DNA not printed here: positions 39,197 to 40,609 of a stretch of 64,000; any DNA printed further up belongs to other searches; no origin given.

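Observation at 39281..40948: AT-rich single-gene islet encoding a eukaryote-like F-box + LRR protein (candidate SCF ubiquitin-ligase mimic effector)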

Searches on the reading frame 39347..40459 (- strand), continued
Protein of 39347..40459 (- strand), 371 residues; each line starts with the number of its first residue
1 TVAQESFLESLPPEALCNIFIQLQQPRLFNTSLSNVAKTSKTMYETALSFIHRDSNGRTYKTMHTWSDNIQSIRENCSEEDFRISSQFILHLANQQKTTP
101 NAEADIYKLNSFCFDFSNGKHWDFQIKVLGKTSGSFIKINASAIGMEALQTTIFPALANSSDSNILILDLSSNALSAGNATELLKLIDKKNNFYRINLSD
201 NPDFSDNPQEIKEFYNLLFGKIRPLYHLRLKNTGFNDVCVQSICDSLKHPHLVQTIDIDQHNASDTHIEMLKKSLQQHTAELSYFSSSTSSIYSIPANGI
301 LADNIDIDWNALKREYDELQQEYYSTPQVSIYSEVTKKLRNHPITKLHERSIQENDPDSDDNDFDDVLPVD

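Call 72: find_encoding_contigs(protein=P0110, flank=10000, max_places=2)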
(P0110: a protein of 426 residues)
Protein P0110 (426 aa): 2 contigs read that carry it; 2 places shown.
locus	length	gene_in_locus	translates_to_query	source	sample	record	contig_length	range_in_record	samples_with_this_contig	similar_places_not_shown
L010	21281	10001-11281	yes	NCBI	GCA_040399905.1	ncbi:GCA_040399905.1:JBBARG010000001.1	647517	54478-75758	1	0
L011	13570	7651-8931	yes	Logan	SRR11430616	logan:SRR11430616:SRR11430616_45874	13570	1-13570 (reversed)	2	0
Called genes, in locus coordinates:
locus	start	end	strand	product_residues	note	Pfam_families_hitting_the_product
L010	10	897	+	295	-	PF00126:HTH_1, PF03466:LysR_substrate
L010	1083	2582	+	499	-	PF01565:FAD_binding_4, PF02913:FAD-oxidase_C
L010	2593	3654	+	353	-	PF01565:FAD_binding_4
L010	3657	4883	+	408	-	PF13187:Fer4_9 (faint), PF00037:Fer4 (faint), PF12838:Fer4_7, PF13183:Fer4_8, PF13237:Fer4_10 (weak), PF13484:Fer4_16 (weak), PF13534:Fer4_17, PF02754:CCG, +1 more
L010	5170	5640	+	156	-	-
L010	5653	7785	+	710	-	-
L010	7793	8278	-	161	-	PF00255:GSHPx, PF00578:AhpC-TSA (weak)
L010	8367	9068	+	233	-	PF01168:Ala_racemase_N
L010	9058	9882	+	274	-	PF01408:GFO_IDH_MocA (weak), PF03446:NAD_binding_2 (weak), PF03807:F420_oxidored, PF14748:P5CR_dimer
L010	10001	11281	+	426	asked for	PF27087:LRR_TMOD-LMOD (faint), PF13516:LRR_6 (faint)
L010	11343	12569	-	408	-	PF28597:T2SSF_N, PF00482:T2SSF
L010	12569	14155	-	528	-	PF05157:MshEN, PF00437:T2SSE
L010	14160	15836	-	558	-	PF07660:STN (faint), PF07655:Secretin_N_2, PF00263:Secretin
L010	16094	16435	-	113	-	-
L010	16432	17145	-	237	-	-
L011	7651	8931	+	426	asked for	PF27087:LRR_TMOD-LMOD (faint), PF13516:LRR_6 (faint)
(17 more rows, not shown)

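Call 73: find_encoding_contigs(protein=P0116, flank=10000, max_places=2)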
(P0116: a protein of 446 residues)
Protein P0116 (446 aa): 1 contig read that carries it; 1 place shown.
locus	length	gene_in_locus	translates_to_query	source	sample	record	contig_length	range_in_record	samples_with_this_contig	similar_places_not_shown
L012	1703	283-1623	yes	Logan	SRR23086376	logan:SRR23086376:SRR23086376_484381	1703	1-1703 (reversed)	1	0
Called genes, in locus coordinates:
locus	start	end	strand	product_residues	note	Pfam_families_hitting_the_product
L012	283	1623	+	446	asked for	-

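Call 74: find_encoding_contigs(protein=P0131, flank=10000, max_places=2)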
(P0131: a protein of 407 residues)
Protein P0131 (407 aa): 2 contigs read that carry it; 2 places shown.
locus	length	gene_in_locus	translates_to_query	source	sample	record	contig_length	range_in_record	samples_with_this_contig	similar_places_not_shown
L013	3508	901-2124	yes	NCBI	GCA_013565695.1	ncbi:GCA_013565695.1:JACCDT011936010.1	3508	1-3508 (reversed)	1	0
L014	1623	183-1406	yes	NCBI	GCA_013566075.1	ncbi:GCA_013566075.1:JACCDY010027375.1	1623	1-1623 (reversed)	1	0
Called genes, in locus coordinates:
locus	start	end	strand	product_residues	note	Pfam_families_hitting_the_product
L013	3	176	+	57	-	?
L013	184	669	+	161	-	PF03073:TspO_MBR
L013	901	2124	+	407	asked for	PF13516:LRR_6 (faint)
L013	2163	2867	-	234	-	PF00702:Hydrolase, PF13419:HAD_2, PF13242:Hydrolase_like (faint)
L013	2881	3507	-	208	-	?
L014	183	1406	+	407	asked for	PF13516:LRR_6 (faint)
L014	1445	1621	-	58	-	?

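Call 75: search_protein_families(library=padloc, proteins=[P0112, P0109], max_evalue=0.01)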
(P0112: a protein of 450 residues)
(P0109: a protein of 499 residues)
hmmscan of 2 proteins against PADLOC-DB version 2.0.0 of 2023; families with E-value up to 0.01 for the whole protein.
P0112 (450 aa): 0 families

P0109 (499 aa): 0 families
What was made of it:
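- Tried and rejected: The defence-system reading was rejected: there is no PADLOC hit (call 75).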

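Call 78: fold_search(model_id=the predicted structure, library=viral)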
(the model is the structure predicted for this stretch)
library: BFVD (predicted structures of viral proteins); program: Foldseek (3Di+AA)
matches with E <= 10: 291; with E <= 0.001: 0
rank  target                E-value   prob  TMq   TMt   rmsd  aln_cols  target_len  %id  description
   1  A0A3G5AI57            1.1e-03  0.99  0.33  0.31  24.1       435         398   10  F-box domain-containing protein [Sylvanvirus sp.]
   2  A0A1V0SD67            2.4e-03  1.00  0.39  0.38   8.4       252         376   15  Leucine-rich repeat protein [Indivirus ILV1]
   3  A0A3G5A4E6            6.0e-03  1.00  0.35  0.42   6.0       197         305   14  Leucine-rich repeat protein [Homavirus sp.]
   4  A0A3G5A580            7.0e-03  1.00  0.34  0.40   8.8       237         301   14  Leucine-rich repeat protein [Homavirus sp.]
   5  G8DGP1                9.6e-03  0.99  0.35  0.38  19.5       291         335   13  (no name in the UniProt tables at hand)
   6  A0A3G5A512            1.8e-02  1.00  0.37  0.32   4.6       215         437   16  Leucine-rich repeat protein [Homavirus sp.]
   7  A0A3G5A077            2.1e-02  1.00  0.37  0.26   5.6       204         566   15  Leucine-rich repeat protein [Edafosvirus sp.]
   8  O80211                2.3e-02  0.87  0.31  0.12  13.6       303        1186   11  Tail protein [Methanobacterium phage psiM2]
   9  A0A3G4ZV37            2.3e-02  0.54  0.23  0.20  17.2       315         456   13  Uncharacterized protein [Edafosvirus sp.]
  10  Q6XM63                2.8e-02  1.00  0.34  0.28   4.9       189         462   13  FirrV-1-A24 [Feldmannia irregularis virus a]
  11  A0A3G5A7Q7            3.0e-02  0.99  0.35  0.34   6.4       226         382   12  Leucine-rich repeat protein [Homavirus sp.]
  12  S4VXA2                3.0e-02  0.13  0.11  0.11  22.6       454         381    9  F-box incomplete domain containing protein [Pandoravirus dulcis]
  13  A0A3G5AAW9            3.3e-02  0.87  0.29  0.41  14.0       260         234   13  Uncharacterized protein [Hyperionvirus sp.]
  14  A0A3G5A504            4.1e-02  0.99  0.31  0.38   5.0       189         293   15  Leucine-rich repeat protein [Homavirus sp.]
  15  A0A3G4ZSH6            5.6e-02  0.85  0.33  0.29  13.7       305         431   13  Leucine-rich repeat protein [Edafosvirus sp.]
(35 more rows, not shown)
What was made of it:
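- Closest known: Giant-virus F-box and LRR proteins. Same: They give the best BFVD structural matches: an F-box domain protein aligned over 435 columns, followed by RI-like LRR proteins (call 78).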

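Call 84: list_cluster_members(proteins=[P0110, P0123, P0138, P0227, P0131, P0125, P0114, P0128, P0108, P0113])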
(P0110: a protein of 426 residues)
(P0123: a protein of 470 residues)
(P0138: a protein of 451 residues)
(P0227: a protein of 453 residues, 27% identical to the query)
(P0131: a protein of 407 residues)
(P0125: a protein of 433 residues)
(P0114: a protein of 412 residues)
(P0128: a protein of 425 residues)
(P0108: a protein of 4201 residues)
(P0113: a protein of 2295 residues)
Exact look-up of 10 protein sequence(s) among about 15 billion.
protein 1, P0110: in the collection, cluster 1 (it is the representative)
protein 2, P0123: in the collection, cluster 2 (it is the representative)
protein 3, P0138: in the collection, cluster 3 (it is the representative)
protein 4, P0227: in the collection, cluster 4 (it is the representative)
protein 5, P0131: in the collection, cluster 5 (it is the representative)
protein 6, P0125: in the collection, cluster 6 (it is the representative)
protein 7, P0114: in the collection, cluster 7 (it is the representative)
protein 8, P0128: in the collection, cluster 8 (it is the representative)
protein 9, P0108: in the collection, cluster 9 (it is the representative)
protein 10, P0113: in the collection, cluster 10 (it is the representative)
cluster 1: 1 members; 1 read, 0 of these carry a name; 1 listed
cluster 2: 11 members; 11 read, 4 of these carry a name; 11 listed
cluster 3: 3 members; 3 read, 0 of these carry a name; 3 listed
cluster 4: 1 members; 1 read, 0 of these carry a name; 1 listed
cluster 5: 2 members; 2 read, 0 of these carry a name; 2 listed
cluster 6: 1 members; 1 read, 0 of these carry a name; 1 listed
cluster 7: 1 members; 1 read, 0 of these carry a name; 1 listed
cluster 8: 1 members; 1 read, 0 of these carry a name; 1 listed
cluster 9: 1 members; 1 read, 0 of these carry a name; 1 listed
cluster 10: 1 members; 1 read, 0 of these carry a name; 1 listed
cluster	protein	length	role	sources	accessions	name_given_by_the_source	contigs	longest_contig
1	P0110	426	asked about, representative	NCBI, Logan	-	-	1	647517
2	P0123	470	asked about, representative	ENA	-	-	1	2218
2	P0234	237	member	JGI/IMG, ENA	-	hypothetical protein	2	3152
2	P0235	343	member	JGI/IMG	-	hypothetical protein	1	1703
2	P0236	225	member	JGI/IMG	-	hypothetical protein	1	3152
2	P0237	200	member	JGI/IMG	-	hypothetical protein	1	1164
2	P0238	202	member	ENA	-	-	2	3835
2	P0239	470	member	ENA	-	-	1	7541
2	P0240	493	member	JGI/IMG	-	-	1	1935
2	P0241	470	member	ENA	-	-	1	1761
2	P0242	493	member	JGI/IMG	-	-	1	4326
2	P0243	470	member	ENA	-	-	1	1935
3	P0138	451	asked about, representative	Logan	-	-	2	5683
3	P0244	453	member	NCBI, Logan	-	-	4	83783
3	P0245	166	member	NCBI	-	-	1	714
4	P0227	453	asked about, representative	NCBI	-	-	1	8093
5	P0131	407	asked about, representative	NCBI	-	-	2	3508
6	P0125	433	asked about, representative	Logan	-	-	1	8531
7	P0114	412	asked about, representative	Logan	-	-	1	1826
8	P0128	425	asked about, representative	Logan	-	-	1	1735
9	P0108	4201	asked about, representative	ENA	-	-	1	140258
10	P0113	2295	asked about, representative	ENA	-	-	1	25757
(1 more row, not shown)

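Call 85: find_encoding_contigs(protein=P0244, flank=10000, max_places=2)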
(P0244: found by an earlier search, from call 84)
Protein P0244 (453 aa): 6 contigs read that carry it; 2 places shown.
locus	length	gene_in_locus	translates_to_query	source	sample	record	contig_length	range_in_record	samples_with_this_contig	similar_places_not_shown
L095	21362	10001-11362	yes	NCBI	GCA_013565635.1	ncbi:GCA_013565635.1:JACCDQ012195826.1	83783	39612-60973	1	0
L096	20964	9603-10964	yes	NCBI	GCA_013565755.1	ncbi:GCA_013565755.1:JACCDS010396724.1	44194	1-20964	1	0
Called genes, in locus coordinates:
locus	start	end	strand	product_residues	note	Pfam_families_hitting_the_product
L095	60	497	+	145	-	PF13474:SnoaL_3, PF14534:DUF4440 (weak), PF12680:SnoaL_2 (weak)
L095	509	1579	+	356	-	PF00561:Abhydrolase_1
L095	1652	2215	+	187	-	PF11161:DUF2944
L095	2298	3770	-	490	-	PF01435:Peptidase_M48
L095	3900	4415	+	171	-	PF01967:MoaC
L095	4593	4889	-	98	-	PF16747:Adhesin_E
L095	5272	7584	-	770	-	PF12434:Malate_DH (weak), PF00390:malic, PF03949:Malic_M, PF01515:PTA_PTB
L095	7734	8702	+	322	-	PF00586:AIRS, PF02769:AIRS_C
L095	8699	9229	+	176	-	PF04608:PgpA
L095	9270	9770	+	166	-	PF02464:CinA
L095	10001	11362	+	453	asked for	PF27087:LRR_TMOD-LMOD (faint)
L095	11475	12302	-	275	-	PF00215:OMPdecase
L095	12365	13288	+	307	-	PF00892:EamA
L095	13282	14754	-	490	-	PF02113:Peptidase_S13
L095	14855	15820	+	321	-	PF02423:OCD_Mu_crystall, PF01488:Shikimate_DH (weak)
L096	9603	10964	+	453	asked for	PF27087:LRR_TMOD-LMOD (faint)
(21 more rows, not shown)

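Call 86: find_encoding_contigs(protein=P0125, flank=10000, max_places=2)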
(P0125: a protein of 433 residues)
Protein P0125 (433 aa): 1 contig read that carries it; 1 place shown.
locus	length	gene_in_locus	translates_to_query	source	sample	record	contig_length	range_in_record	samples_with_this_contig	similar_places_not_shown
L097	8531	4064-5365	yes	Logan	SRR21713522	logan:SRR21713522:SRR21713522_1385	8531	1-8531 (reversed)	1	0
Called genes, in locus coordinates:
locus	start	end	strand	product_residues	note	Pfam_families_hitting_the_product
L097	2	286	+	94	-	?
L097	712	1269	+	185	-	PF00515:TPR_1 (faint), PF07719:TPR_2 (faint), PF13181:TPR_8 (faint), PF14559:TPR_19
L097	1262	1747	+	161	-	-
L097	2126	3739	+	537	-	-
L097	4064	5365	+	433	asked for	PF13516:LRR_6 (faint), PF27087:LRR_TMOD-LMOD (weak)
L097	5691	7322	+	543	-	-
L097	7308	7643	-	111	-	PF14248:DUF4345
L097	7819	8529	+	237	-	?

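Call 87: search_protein_families(library=pfam, proteins=[L006:5234-6340:+, L006:6418-7791:+, L006:7869-9101:+, L006:10001-11500:+, L006:11557-12981:+, L006:13035-14462:+, L006:14578-15930:+, L006:15902-17254:+, L006:9375-9812:+, L006:17238-17834:+], max_evalue=0.01)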
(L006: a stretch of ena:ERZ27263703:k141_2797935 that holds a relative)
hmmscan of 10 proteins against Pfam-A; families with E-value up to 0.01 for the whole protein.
L006:5234-6340:+ (368 aa): 3 families
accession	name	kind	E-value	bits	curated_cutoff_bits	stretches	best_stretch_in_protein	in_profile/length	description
PF13516.12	LRR_6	-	5.3e-06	26.5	23.4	0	249-271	1-23/24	Leucine Rich repeat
PF12937.12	F-box-like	-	6.6e-05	23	24.3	1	2-38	2-33/47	F-box-like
PF00646.38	F-box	-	0.00044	20.5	20.5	1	2-42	2-37/43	F-box domain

L006:6418-7791:+ (457 aa): 3 families
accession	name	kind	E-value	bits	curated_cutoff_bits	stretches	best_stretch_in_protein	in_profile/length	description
PF13516.12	LRR_6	-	0.00015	22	23.4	0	342-364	1-23/24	Leucine Rich repeat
PF12937.12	F-box-like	-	0.0011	19.1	24.3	1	95-131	2-33/47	F-box-like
PF00646.38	F-box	-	0.0014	18.9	20.5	1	95-130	2-32/43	F-box domain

L006:7869-9101:+ (410 aa): 3 families
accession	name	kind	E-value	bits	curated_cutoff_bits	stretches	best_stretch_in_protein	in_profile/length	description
PF13516.12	LRR_6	-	9.5e-05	22.6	23.4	0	295-317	1-23/24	Leucine Rich repeat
PF12937.12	F-box-like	-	0.0046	17.1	24.3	1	48-84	2-33/47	F-box-like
PF00646.38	F-box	-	0.0072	16.7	20.5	0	49-83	3-32/43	F-box domain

L006:10001-11500:+ (499 aa): 1 family
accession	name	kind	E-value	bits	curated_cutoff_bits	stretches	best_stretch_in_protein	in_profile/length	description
PF12937.12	F-box-like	-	0.0064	16.7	24.3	0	131-167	1-32/47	F-box-like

L006:11557-12981:+ (474 aa): 2 families
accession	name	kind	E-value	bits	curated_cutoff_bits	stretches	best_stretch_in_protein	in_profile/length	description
PF13516.12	LRR_6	-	5e-06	26.6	23.4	1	362-384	1-23/24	Leucine Rich repeat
PF12937.12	F-box-like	-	0.004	17.3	24.3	0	114-151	1-33/47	F-box-like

L006:13035-14462:+ (475 aa): 2 families
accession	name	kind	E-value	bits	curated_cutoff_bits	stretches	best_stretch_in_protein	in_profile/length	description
PF13516.12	LRR_6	-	0.00013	22.2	23.4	0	355-377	1-23/24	Leucine Rich repeat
PF12937.12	F-box-like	-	0.0079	16.4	24.3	0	107-144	1-33/47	F-box-like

L006:14578-15930:+ (450 aa): 3 families
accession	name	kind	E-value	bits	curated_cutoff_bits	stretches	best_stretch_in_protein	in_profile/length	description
PF12937.12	F-box-like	-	1e-05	25.7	24.3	1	80-119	1-35/47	F-box-like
PF13516.12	LRR_6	-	4.1e-05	23.7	23.4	0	270-288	1-18/24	Leucine Rich repeat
PF00646.38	F-box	-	9.9e-05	22.6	20.5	1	82-120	3-36/43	F-box domain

L006:15902-17254:+ (450 aa): 3 families
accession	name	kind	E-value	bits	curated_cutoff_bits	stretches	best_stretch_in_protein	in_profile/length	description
PF12937.12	F-box-like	-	0.00019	21.5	24.3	1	84-119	3-33/47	F-box-like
PF00646.38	F-box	-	0.0011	19.3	20.5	1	85-120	4-34/43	F-box domain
PF13516.12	LRR_6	-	0.0074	16.7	23.4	0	330-342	1-13/24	Leucine Rich repeat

L006:9375-9812:+ (145 aa): 1 family
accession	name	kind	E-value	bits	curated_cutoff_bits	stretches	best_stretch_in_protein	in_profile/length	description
PF11578.13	DUF3237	-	3.7e-31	108.3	24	1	13-142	24-147/149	Protein of unknown function (DUF3237)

L006:17238-17834:+ (198 aa): 2 families
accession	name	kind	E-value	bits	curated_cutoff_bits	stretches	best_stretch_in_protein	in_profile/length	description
PF13302.13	Acetyltransf_3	-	2.2e-35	122.8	25.4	1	20-161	1-138/138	Acetyltransferase (GNAT) domain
PF00583.31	Acetyltransf_1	-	1.7e-09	38.4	20.7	1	52-160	14-116/116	Acetyltransferase (GNAT) family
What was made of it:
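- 40301..40438 (-): F-box-like domain (aa 127-172): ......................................., three helices. All 8 L006 paralogues hit F-box-like (call 87).
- On F-box proteins (Pfam PF12937 F-box-like / PF00646 F-box): All 8 L006 paralogues hit F-box-like, 2 reach the PF00646 cut-off, and 4 pass LRR_6 (call 87).
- All 8 array paralogues hit F-box-like at the same position, and 2 reach the F-box cut-off (call 87).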
